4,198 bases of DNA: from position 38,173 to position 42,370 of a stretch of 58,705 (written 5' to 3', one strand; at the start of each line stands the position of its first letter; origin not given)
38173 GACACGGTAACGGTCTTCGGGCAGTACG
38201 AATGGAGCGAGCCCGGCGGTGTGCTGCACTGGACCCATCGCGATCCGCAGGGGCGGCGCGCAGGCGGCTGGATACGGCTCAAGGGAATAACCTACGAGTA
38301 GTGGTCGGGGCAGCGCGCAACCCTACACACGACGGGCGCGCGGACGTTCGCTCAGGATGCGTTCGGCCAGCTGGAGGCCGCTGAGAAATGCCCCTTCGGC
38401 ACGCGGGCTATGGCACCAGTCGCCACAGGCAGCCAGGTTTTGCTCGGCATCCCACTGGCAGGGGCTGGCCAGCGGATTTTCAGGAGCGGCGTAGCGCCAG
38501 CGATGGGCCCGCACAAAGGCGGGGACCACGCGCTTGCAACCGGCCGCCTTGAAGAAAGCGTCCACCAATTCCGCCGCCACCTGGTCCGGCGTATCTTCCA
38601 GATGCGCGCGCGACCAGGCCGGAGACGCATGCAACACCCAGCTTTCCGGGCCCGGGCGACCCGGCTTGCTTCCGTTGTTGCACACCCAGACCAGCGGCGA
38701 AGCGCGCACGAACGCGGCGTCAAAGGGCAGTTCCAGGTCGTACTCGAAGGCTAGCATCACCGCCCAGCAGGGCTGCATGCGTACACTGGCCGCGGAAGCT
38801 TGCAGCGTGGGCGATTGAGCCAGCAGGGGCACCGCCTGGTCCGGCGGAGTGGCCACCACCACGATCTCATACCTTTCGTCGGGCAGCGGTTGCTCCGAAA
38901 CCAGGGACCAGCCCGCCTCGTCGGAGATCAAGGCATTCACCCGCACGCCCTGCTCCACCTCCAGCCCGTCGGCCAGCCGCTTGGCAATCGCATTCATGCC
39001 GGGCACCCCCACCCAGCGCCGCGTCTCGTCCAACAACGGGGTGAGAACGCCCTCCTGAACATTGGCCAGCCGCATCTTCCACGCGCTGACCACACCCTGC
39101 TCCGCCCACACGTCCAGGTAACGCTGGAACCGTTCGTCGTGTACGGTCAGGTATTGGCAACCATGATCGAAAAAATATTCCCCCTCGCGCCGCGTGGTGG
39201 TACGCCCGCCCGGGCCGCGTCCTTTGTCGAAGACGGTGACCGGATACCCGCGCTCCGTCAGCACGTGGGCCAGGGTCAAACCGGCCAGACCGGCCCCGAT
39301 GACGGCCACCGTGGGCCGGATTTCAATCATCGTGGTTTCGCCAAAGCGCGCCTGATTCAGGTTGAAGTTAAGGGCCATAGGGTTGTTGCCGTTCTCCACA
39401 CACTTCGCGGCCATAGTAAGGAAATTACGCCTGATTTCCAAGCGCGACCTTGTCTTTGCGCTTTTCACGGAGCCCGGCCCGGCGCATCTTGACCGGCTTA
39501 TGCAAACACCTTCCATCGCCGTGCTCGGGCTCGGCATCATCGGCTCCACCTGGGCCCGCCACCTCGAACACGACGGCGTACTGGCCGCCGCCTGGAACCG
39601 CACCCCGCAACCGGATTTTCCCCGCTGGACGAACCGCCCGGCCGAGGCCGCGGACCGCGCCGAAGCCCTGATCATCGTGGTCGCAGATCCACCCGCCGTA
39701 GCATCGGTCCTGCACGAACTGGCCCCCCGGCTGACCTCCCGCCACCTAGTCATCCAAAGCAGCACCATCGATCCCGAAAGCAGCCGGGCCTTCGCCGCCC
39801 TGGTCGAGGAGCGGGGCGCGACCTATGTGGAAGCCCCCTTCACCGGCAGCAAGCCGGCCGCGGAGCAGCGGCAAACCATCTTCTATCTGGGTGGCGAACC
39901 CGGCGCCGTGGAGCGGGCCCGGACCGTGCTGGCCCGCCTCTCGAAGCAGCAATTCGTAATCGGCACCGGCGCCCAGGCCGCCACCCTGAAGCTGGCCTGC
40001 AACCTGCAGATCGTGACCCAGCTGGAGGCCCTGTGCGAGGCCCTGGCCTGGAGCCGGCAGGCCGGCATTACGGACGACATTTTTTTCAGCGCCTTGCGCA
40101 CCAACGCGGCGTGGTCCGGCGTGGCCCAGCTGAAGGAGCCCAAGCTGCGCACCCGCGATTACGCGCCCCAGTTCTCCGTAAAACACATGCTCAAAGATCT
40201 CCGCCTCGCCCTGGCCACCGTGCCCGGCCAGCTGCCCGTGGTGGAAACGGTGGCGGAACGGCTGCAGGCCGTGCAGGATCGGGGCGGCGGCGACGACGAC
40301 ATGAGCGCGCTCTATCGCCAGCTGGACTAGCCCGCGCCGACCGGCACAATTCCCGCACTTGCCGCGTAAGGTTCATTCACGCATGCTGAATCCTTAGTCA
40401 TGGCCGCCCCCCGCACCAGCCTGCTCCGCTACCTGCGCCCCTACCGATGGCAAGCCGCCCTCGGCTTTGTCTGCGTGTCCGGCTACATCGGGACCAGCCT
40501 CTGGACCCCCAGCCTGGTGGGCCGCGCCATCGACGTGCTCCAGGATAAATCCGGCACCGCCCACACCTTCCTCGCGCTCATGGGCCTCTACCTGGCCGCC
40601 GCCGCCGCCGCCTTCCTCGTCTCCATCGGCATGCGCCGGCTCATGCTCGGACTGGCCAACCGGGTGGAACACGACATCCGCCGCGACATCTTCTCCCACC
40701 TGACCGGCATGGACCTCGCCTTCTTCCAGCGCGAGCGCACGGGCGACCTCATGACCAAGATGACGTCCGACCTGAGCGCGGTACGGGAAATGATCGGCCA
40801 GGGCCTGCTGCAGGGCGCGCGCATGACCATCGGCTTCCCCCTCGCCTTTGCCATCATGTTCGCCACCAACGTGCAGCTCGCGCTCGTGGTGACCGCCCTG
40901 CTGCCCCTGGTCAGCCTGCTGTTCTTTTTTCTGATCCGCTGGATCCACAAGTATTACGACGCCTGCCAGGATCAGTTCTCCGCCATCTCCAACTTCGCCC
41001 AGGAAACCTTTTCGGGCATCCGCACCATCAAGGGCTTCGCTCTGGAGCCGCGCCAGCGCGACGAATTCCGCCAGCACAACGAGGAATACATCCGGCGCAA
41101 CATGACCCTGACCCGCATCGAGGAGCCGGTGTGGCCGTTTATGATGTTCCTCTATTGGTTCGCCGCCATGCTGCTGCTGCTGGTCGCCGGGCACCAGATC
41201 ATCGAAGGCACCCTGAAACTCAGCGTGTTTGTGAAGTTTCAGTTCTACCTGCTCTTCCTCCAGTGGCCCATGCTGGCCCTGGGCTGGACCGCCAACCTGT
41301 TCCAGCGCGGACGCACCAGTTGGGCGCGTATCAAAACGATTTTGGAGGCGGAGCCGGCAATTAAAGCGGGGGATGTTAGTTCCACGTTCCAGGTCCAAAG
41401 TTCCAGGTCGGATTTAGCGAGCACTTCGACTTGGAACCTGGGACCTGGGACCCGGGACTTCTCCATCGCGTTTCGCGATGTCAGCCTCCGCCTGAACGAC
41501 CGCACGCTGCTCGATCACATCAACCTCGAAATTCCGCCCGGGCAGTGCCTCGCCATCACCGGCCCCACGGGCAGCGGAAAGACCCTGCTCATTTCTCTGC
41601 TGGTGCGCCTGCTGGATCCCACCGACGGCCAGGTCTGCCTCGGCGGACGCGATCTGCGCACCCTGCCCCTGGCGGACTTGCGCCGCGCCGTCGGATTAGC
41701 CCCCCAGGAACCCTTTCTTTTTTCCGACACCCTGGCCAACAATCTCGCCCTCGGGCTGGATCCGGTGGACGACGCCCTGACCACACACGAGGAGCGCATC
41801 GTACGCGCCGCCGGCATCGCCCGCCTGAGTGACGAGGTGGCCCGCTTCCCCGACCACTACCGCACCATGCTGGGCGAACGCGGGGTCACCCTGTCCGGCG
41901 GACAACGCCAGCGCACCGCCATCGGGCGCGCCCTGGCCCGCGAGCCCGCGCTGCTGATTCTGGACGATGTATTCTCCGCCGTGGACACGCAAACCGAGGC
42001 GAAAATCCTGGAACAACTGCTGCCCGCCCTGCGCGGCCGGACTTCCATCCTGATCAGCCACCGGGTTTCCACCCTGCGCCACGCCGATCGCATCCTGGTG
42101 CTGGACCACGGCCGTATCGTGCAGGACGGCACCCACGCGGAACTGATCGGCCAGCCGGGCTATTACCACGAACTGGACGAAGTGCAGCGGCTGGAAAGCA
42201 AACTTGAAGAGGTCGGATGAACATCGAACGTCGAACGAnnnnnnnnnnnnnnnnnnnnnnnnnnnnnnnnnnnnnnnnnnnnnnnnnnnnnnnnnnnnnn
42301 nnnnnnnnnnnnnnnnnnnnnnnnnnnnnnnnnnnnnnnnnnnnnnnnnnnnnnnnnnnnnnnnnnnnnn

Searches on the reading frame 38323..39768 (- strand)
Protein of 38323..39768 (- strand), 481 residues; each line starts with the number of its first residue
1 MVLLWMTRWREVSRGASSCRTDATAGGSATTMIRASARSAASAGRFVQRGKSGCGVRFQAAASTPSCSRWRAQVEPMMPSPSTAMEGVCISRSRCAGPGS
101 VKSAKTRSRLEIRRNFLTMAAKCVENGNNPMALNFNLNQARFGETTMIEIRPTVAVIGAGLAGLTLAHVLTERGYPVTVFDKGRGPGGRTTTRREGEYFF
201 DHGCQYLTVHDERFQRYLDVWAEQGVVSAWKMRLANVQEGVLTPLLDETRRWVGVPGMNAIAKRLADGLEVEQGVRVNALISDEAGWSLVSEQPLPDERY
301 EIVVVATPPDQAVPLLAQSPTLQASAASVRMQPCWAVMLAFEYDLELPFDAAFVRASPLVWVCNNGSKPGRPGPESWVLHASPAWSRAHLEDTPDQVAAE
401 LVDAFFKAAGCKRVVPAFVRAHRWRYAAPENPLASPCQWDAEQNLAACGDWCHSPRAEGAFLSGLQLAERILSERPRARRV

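Call 78: search_protein_families(library=pfam, proteins=[window:38323-39768:-], max_evalue=0.00001)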
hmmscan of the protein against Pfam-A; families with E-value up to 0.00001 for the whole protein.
window:38323-39768:- (481 aa): 4 families
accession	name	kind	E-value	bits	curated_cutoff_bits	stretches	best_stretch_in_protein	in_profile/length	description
PF01593.30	Amino_oxidase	-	9.7e-17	61.8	19.8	2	252-472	197-443/443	Flavin containing amine oxidoreductase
PF13450.12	NAD_binding_8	-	6.7e-16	58.8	21.9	1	156-219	1-66/68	NAD(P)-binding Rossmann-like domain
PF01266.30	DAO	-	3.3e-09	37.2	27.9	1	154-194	2-42/353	FAD dependent oxidoreductase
PF00890.30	FAD_binding_2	-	3e-06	27.1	20.4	1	154-196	2-43/414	FAD binding domain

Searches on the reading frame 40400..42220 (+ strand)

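Call 78: search_protein_families(library=pfam, proteins=[window:40400-42220:+], max_evalue=0.00001)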
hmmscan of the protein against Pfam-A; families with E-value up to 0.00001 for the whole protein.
window:40400-42220:+ (606 aa): 2 families
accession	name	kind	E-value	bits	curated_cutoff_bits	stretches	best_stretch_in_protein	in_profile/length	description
PF00664.28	ABC_membrane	-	2.2e-45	155.9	28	1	23-291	5-274/274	ABC transporter transmembrane region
PF00005.33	ABC_tran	-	3.8e-26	92.8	25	1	371-524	1-135/137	ABC transporter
